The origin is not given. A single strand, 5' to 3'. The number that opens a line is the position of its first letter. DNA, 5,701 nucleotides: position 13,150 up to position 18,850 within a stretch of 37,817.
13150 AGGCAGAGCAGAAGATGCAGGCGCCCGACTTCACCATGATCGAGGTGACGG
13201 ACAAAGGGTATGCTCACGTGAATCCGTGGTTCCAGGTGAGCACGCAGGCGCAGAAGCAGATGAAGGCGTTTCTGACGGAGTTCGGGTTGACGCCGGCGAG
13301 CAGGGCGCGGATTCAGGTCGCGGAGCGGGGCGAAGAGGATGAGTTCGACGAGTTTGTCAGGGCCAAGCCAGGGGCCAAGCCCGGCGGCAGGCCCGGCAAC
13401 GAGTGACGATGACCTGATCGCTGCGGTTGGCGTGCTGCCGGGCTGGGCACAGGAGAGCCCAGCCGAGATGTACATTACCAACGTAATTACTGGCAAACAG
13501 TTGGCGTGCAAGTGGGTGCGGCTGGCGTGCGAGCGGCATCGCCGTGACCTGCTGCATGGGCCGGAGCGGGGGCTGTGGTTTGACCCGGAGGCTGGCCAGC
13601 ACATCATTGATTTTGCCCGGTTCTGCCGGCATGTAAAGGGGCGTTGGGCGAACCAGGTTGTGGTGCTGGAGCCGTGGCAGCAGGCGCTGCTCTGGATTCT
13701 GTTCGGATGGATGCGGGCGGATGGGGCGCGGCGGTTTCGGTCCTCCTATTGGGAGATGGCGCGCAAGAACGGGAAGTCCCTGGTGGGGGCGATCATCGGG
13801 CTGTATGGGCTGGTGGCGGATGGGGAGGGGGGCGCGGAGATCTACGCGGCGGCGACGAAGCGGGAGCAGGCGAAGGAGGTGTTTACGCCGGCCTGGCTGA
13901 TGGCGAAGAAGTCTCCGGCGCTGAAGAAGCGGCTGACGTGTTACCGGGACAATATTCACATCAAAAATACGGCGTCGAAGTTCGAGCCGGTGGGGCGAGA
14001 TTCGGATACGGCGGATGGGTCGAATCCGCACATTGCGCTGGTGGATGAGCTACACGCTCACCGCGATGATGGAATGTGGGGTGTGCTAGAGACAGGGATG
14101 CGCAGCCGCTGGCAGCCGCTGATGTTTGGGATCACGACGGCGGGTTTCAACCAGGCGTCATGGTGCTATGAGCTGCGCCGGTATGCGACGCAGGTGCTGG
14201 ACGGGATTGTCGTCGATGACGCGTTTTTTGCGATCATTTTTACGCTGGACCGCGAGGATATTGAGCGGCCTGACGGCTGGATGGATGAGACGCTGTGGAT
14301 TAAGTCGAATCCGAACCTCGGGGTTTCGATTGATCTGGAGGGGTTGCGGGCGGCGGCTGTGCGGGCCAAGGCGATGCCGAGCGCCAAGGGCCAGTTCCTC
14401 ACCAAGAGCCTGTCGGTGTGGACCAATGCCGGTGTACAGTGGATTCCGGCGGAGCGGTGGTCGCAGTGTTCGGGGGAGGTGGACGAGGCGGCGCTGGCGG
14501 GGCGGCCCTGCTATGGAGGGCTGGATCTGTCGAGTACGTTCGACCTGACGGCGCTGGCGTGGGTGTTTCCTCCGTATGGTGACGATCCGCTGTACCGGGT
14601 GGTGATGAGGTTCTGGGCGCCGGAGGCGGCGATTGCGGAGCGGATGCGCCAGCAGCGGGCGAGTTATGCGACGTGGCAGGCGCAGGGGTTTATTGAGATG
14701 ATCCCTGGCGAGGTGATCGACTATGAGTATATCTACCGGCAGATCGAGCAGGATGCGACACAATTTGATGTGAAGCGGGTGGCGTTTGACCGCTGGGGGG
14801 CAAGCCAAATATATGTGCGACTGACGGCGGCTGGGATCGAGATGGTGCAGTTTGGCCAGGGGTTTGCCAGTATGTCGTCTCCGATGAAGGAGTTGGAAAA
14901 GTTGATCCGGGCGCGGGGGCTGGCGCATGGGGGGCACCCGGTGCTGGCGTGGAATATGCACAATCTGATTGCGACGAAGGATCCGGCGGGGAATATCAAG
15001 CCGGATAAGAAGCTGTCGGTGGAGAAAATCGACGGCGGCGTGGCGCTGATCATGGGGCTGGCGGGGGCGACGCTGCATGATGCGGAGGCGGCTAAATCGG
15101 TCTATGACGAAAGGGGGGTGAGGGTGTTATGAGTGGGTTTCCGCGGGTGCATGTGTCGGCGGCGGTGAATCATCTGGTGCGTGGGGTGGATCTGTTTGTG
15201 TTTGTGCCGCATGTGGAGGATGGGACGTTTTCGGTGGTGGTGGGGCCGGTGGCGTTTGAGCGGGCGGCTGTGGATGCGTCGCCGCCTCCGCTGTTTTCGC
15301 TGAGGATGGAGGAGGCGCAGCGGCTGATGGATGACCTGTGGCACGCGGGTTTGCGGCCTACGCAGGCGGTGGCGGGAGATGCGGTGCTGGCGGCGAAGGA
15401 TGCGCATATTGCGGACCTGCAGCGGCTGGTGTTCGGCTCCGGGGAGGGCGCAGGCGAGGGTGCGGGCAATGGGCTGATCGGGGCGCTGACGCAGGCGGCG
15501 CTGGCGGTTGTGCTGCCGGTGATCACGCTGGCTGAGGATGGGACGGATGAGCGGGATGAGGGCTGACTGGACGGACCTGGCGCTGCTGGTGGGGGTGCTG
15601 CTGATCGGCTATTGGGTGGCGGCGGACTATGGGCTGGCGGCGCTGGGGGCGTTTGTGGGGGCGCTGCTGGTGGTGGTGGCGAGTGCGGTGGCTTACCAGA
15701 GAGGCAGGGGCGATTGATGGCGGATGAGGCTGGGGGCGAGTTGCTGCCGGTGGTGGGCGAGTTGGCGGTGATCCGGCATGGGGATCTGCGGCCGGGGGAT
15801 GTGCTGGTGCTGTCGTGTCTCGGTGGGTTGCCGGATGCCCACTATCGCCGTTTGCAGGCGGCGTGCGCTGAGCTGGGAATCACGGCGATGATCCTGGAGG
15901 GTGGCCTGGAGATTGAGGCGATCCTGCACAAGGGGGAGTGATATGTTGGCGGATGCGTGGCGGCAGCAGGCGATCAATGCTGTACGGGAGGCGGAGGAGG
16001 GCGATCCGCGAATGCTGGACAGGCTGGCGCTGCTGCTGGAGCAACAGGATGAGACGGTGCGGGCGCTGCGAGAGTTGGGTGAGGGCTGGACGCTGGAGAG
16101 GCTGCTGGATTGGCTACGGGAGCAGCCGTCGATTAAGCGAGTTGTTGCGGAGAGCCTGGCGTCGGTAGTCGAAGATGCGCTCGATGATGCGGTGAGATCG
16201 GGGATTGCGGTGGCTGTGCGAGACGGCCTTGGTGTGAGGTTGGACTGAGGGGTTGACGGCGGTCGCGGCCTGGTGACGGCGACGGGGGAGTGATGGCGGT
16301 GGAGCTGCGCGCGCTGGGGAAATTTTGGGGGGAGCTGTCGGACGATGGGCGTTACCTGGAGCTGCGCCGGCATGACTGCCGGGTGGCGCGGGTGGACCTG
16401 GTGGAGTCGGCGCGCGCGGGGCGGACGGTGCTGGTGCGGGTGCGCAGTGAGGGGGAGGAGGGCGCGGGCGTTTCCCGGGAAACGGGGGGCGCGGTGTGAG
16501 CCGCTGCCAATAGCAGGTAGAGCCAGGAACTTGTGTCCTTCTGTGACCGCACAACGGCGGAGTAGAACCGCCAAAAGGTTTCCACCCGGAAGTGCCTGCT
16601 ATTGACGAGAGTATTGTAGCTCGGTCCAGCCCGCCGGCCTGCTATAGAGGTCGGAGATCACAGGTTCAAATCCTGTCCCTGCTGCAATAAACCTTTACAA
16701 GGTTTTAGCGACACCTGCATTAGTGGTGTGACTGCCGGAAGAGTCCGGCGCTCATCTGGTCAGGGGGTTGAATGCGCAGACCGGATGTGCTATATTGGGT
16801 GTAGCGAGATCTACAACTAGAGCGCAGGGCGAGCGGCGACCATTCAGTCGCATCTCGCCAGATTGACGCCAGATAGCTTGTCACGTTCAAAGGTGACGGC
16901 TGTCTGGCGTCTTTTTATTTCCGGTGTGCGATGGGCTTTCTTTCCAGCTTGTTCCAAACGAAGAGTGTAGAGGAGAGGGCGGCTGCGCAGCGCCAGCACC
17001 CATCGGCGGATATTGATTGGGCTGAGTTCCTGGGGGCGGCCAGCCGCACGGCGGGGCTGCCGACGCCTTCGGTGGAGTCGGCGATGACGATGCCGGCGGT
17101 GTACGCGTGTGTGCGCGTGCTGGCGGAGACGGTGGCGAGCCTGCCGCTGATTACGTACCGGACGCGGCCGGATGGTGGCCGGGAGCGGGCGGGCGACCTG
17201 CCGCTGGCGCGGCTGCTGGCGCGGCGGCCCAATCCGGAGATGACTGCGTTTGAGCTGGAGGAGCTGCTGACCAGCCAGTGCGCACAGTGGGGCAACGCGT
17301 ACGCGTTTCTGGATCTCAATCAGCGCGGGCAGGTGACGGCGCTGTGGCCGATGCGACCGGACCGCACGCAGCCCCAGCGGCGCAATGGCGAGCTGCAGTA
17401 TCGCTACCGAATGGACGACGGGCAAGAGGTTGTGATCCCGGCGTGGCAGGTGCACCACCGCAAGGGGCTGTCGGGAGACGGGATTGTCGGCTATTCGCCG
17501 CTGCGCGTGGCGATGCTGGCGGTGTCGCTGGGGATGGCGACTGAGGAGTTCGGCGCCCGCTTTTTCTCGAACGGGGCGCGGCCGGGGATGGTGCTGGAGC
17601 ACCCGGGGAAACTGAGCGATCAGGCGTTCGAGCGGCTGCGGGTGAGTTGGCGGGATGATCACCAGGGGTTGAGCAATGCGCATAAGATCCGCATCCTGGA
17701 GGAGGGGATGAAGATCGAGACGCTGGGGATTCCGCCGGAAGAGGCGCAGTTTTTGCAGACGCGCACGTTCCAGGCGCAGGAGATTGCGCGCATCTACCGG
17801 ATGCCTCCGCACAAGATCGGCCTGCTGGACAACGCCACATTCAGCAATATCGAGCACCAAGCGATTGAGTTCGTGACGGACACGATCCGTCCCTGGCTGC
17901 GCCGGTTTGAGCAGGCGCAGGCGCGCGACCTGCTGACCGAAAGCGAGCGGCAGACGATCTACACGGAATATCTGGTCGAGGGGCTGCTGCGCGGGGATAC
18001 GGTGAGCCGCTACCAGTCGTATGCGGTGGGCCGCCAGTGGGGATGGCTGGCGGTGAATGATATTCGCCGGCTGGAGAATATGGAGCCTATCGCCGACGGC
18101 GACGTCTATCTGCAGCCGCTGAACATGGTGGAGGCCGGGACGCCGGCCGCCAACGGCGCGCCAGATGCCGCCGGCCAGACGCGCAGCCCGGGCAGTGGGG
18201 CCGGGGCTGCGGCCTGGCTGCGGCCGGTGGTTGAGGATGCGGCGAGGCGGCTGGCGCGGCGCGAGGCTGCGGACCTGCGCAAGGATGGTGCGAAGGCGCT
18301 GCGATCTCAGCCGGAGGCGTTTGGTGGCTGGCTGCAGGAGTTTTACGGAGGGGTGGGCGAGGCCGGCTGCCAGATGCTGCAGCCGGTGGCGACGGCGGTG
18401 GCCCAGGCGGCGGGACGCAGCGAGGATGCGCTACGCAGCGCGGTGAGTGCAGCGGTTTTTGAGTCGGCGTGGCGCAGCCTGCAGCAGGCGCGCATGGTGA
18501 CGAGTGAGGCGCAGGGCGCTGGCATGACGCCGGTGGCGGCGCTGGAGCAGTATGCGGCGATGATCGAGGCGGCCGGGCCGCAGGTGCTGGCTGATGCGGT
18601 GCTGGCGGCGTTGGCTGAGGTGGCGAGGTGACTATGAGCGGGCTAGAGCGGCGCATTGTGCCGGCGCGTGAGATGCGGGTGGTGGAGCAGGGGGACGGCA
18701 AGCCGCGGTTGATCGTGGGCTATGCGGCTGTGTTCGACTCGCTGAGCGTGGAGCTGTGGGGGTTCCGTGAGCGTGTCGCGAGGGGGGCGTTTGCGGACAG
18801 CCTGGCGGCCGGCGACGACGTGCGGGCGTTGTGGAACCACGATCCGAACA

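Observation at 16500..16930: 430-nt non-coding island between terL and portal: structured RNA, tRNA-like fragment, near-consensus promoter and a strong terminator abutting the portal ATG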

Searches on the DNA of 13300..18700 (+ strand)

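Call 8: search_dna_similar(query=window:13300-18700:+, collection=phages, mode=distant, max_rows=30)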
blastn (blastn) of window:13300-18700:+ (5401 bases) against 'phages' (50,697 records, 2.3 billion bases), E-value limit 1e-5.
Records with a match: 57; places in all: 57; records where one place covers at least 80% of the query: 0.
Best place of each record, by identity: 80-90% 2; 60-80% 55.
By first word of the organism name: Burkholderia 14; Klebsiella 9; Streptomyces 5; Mycobacterium 4; Coprococcus 3; phage 3; Yersinia 3; Pseudomonas 2; Streptococcus 2; Paracoccus 2; and 9 more.
By host as written in the record: Burkholderia sp. 9; - 6; Coprococcus sp. 3; Yersinia enterocolitica 3; Streptomyces venezuelae ATCC 10712 2; Burkholderia pseudomallei 2; Klebsiella pneumoniae 2; Paracoccus sp. HS3 2; and 26 more.
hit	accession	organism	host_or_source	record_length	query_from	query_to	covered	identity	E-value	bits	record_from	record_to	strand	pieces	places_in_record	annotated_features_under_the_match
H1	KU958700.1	Streptomyces phage Chymera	Streptomyces venezuelae ATCC 10712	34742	4445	4839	7%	66.6%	2e-17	100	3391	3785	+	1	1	portal protein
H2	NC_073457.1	Streptomyces phage Chymera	Streptomyces venezuelae ATCC 10712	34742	4445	4839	7%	66.6%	2e-17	100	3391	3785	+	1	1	portal protein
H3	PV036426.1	Acutalibacteraceae phage NatCom_11578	Acutalibacteraceae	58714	1624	4600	7%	69.7%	5e-13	151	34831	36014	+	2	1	hypothetical protein (x2)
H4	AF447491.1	Burkholderia phage phiE125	-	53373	4475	4846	7%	68.0%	5e-26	128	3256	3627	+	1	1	4: gp4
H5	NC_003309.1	Burkholderia phage phiE125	Burkholderia thailandensis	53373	4475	4846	7%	68.0%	5e-26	128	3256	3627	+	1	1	portal protein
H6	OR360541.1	Burkholderia phage phiBtTUL1a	Burkholderia pseudomallei Bp82, ...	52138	4475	4846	7%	68.0%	5e-26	128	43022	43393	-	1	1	portal protein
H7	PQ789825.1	Burkholderia phage vB_SR1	Burkholderia sp.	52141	4475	4846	7%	68.0%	5e-26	128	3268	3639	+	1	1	portal protein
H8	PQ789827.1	Burkholderia phage vB_PR2b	Burkholderia sp.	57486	4475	4846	7%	68.0%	5e-26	128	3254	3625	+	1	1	portal protein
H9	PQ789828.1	Burkholderia phage vB_E174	Burkholderia sp.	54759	4475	4846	7%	68.0%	5e-26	128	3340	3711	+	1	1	portal protein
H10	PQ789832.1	Burkholderia phage vB_E438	Burkholderia sp.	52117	4475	4846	7%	68.0%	5e-26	128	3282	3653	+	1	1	portal protein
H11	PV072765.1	Burkholderia phage vB_PR1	Burkholderia sp.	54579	4475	4846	7%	68.0%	5e-26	128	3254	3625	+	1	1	portal protein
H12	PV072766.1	Burkholderia phage vB_E253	Burkholderia sp.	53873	4475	4846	7%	68.0%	5e-26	128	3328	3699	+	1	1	portal protein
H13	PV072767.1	Burkholderia phage vB_E173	Burkholderia sp.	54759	4475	4846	7%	68.0%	5e-26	128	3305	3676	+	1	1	portal protein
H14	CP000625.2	Burkholderia phage phi644-2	Burkholderia pseudomallei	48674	4474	4836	7%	69.3%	2e-32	149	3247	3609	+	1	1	gp4, phage portal protein, HK97 family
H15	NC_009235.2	Burkholderia phage phi644-2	Burkholderia pseudomallei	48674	4474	4836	7%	69.3%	2e-32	149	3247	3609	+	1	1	portal protein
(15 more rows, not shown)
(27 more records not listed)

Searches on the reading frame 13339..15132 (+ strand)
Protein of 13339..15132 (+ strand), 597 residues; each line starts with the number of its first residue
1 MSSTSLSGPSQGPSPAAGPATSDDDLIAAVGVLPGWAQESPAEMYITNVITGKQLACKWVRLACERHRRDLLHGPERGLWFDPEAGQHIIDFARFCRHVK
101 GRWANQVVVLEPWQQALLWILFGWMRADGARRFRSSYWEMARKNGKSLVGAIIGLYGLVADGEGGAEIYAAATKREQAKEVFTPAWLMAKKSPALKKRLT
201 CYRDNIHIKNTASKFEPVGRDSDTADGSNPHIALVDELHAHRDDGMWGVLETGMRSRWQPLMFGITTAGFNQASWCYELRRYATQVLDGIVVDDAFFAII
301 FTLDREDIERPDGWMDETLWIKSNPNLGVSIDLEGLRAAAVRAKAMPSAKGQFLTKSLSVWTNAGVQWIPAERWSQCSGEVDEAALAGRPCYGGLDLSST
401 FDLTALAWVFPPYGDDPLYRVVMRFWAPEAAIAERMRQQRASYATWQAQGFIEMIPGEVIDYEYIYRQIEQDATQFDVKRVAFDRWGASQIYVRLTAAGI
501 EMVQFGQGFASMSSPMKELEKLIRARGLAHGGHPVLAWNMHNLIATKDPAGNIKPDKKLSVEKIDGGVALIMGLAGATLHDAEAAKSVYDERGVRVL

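Call 38: search_protein_families(library=pfam, proteins=[window:13339-15132:+], max_evalue=0.01)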
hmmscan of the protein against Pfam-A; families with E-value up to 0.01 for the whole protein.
window:13339-15132:+ (597 aa): 2 families
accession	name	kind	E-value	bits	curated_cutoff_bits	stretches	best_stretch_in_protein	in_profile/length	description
PF20441.4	TerL_nuclease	-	8.7e-45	153.5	24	1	292-578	3-283/286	Terminase large subunit, endonuclease domain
PF03354.21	TerL_ATPase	-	2.7e-36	125.4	23.7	1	112-283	1-176/178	Terminase large subunit, ATPase domain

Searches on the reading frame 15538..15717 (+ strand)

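Call 39: search_protein_families(library=phrogs, proteins=[window:15538-15717:+], max_evalue=0.01)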
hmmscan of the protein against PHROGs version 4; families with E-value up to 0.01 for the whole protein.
window:15538-15717:+ (59 aa): 1 family
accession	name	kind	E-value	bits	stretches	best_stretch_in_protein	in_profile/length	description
phrog_198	-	lysis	0.0015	19.5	1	15-50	12-46/125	holin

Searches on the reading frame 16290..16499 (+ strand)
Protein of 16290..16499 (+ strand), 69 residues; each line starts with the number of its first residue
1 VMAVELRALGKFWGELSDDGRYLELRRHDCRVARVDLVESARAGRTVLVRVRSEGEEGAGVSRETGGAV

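Call 39: search_protein_families(library=phrogs, proteins=[window:16290-16499:+], max_evalue=0.01)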
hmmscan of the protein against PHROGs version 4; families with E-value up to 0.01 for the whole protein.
window:16290-16499:+ (69 aa): 0 families

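Call 108: find_homologous_proteins(query=window:16290-16496:+, max_evalue=0.001)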
Query window:16290-16496:+ (69 aa): 9 proteins with E <= 0.001 among 10 candidates.
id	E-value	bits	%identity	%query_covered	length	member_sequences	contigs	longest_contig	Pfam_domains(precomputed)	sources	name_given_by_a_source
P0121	1.5e-35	137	100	99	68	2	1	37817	-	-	-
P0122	4.0e-29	117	90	94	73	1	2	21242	-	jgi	jgi:hypothetical protein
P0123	2.5e-27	111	87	99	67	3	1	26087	-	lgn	-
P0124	4.3e-21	91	77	94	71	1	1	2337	-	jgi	jgi:hypothetical protein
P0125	2.5e-20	89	72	93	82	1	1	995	-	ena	-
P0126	2.5e-19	86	75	86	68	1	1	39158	-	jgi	-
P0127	2.8e-18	83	69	88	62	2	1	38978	-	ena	-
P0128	6.3e-18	81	75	80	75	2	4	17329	-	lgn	-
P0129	1.7e-16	77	74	72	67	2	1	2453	-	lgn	-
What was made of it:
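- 16290..16499 (+): orf69: small conserved ORF flanking the island (context, function unknown). The family is rare: 9 clusters in 5.8 billion proteins (call 108).
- The family is as rare as the RNA (call 108).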

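Call 109: find_encoding_contigs(protein=P0127, flank=5000, max_places=1)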
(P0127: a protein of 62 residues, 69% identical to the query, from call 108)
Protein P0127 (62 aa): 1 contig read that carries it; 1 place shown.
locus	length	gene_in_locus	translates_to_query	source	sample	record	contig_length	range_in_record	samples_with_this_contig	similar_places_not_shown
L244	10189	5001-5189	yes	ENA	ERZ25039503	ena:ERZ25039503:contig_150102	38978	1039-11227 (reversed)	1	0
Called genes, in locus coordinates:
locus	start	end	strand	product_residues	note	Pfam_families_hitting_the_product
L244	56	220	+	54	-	-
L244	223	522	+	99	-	-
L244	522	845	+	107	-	-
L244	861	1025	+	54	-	-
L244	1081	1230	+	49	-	-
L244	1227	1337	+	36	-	-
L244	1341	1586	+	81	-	-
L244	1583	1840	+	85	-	-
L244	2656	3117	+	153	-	PF05119:Terminase_4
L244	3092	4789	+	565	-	PF03354:TerL_ATPase, PF20441:TerL_nuclease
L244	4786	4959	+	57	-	-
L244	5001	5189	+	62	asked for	-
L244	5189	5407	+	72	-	-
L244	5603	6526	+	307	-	PF04860:Phage_portal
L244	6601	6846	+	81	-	PF04860:Phage_portal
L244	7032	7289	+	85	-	-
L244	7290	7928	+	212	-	PF04586:Peptidase_S78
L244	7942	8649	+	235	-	-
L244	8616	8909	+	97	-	PF05065:Phage_capsid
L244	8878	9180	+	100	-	PF05065:Phage_capsid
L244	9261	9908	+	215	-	-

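Call 110: find_encoding_contigs(protein=P0124, flank=3000, max_places=1)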
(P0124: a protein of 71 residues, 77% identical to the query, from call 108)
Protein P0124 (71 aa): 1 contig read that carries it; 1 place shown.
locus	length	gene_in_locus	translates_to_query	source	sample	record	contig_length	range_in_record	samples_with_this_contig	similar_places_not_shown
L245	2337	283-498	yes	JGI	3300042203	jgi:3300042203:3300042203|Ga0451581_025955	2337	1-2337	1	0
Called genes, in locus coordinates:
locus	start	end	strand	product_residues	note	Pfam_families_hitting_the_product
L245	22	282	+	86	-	-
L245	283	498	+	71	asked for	-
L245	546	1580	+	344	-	PF01555:N6_N4_Mtase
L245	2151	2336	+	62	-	?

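Call 126: search_solved_structures(query=A7, max_evalue=1)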
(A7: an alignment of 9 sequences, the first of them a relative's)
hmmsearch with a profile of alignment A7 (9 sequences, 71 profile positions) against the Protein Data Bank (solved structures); distinct sequences matched with E-value up to 1: 6.
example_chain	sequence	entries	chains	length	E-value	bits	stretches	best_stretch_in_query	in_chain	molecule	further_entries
8wru_A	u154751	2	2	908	0.088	15.7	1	6-30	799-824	Cas12-2 | CasJ19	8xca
8xcc_A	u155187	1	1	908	0.088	15.7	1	6-30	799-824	Cas12j19(E100K)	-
8zqb_A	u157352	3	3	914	0.089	15.7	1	6-30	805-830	Cas12X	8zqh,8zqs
6y8l_A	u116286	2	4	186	0.41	13.6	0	13-47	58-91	DNA gyrase subunit B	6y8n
6az1_f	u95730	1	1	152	0.48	13.4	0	41-60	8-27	ribosomal protein S31e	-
6igb_A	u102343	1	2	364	0.62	13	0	13-24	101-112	Periplasmic gluconolactonase, PpgL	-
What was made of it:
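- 16290..16499 (+): There are no Pfam, PHROG or PDB matches (calls 39, 126).
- Tried and rejected: PDB profile search gives only E of 0.088 or worse (call 126).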

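Call 128: predict_structure(alignment_id=A7)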
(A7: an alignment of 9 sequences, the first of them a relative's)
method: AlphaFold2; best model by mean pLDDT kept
length: 68 residues; sequences in the alignment: 9
mean_pLDDT: 63.9   pTM: 0.46
mean pLDDT of the five models: 63.9, 62.9, 62.7, 61.7, 61.1
residues with pLDDT >= 90: 0; 70-90: 33; 50-70: 16; < 50: 19
segments of 3 or more residues with pLDDT < 50: 1-4, 54-68
pLDDT, mean of each block of 10 residues (from residue 1): 49 78 78 82 73 46 35
secondary structure, 60 per line:
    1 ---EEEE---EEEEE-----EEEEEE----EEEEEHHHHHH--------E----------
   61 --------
elements in order: E4-7 E11-15 E21-26 E31-35 H36-41

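Call 130: fold_search(model_id=the predicted structure, library=pdb)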
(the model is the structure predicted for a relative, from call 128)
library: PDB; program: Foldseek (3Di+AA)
matches with E <= 10: 533; with E <= 0.001: 0
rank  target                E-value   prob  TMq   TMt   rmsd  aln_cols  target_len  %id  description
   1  6mf5_A                5.5e-01  0.91  0.38  0.12   2.9        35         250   20  Crystal structure of budding yeast Cdc5 polo-box domain in complex with Spc72 phosphopeptide. (released 2020-02-19)
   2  1wx6_MODEL_1_A        7.8e-01  0.25  0.30  0.24   7.2        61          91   16  Solution structure of the SH3 domain of the human cytoplasmic protein NCK2 (released 2005-07-20)
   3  7uwz_MODEL_1_A        8.3e-01  0.30  0.33  0.35   4.4        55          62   20  NMR solution structure of the De novo designed small beta-barrel protein 33_bp_sh3 (released 2023-03-22)
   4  3j79_D                8.8e-01  0.44  0.27  0.09   3.0        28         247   18  Cryo-EM structure of the Plasmodium falciparum 80S ribosome bound to the anti-protozoan drug emetine, large subunit (released 2014-07-16)
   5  5dms_A                8.8e-01  0.38  0.37  0.12   8.9        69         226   12  Mouse Polo-box domain and Emi2 (169-177) (released 2015-10-28)
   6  2k57_MODEL_1_A        1.0e+00  0.23  0.30  0.35   5.9        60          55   13  Solution NMR Structure of Putative Lipoprotein from Pseudomonas syringae Gene Locus PSPTO2350. Northeast Struc (released 2008-09-30)
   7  2dl5_MODEL_1_A        1.1e+00  0.21  0.35  0.32   7.5        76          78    8  Solution structure of the first SH3 domain of human KIAA0769 protein (released 2006-10-17)
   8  6mf6_B                1.2e+00  0.77  0.40  0.13   2.7        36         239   19  Crystal structure of budding yeast Cdc5 polo-box domain in complex with the Dbf4 polo-interacting region. (released 2020-02-19)
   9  3fif_C                1.2e+00  0.23  0.35  0.40   6.1        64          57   12  Crystal structure of the ygdR protein from E.coli. Northeast Structural Genomics target ER382A. (released 2009-01-06)
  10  8oyv_A                1.3e+00  0.80  0.41  0.17   2.3        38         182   13  De novo designed Claudin fold CLF_4 (released 2023-10-18)
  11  8oyv_B                1.4e+00  0.82  0.43  0.17   2.1        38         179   13  De novo designed Claudin fold CLF_4 (released 2023-10-18)
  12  1lvk                  1.5e+00  0.20  0.27  0.04   4.8        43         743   14  X-RAY CRYSTAL STRUCTURE OF THE MG (DOT) 2'(3')-O-(N-METHYLANTHRANILOYL) NUCLEOTIDE BOUND TO DICTYOSTELIUM DISCOIDEUM MYO (released 1998-01-28)
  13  1fmw                  1.5e+00  0.16  0.30  0.05   4.8        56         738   12  CRYSTAL STRUCTURE OF THE MGATP COMPLEX FOR THE MOTOR DOMAIN OF DICTYOSTELIUM MYOSIN II (released 2000-11-22)
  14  1fmv                  1.6e+00  0.16  0.30  0.05   4.8        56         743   12  CRYSTAL STRUCTURE OF THE APO MOTOR DOMAIN OF DICTYOSTELLIUM MYOSIN II (released 2000-11-22)
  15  1d1c                  1.7e+00  0.18  0.27  0.04   4.8        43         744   14  DICTYOSTELIUM MYOSIN S1DC (MOTOR DOMAIN FRAGMENT) COMPLEXED WITH N-METHYL-O-NITROPHENYL AMINOETHYLDIPHOSPHATE BERYLLIUM  (released 2000-01-12)
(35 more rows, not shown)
